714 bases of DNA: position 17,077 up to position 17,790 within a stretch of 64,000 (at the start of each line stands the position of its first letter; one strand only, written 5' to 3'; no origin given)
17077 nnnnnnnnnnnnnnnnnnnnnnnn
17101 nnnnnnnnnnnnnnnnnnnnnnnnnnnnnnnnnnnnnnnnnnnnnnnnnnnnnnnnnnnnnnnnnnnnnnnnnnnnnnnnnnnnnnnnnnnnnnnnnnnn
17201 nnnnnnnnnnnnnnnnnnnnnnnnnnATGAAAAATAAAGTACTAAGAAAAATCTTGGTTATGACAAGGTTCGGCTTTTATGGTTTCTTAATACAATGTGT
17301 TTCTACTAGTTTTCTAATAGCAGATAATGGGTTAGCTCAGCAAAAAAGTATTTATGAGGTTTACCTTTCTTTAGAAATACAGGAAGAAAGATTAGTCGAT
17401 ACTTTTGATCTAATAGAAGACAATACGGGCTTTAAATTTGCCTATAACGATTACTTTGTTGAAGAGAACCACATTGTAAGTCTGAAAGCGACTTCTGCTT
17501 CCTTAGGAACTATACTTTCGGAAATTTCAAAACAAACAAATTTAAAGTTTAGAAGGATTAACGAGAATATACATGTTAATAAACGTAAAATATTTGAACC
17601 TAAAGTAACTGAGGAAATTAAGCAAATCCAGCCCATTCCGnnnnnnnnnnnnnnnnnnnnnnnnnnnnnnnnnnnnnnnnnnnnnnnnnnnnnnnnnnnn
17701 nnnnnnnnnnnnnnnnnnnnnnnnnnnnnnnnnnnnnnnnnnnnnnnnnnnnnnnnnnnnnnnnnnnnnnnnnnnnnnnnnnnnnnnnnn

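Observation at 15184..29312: Complete trans-envelope-signalling polysaccharide utilisation locus (PUL) carried as island cargo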

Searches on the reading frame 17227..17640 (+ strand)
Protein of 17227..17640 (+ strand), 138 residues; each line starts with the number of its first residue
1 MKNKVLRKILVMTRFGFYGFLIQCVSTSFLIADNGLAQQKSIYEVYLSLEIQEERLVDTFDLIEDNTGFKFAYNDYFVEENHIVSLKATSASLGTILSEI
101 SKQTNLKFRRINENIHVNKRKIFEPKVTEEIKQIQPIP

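Call 58: search_protein_families(library=pfam, proteins=[window:17227-17640:+], max_evalue=1)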
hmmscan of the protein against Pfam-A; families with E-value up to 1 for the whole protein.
window:17227-17640:+ (138 aa): 2 families
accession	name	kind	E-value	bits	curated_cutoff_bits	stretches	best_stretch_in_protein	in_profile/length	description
PF07660.19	STN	-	7e-05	23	28.4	1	70-114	2-45/52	Secretin and TonB N terminus short domain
PF16344.10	FecR_C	-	0.013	16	24.4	1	84-116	36-69/70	FecR, C-terminal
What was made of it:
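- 17227..20604 (+): SusC-type TonB-dependent transporter with an STN-like N-terminal extension. The extension is absent from the flank SusC (call 58).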
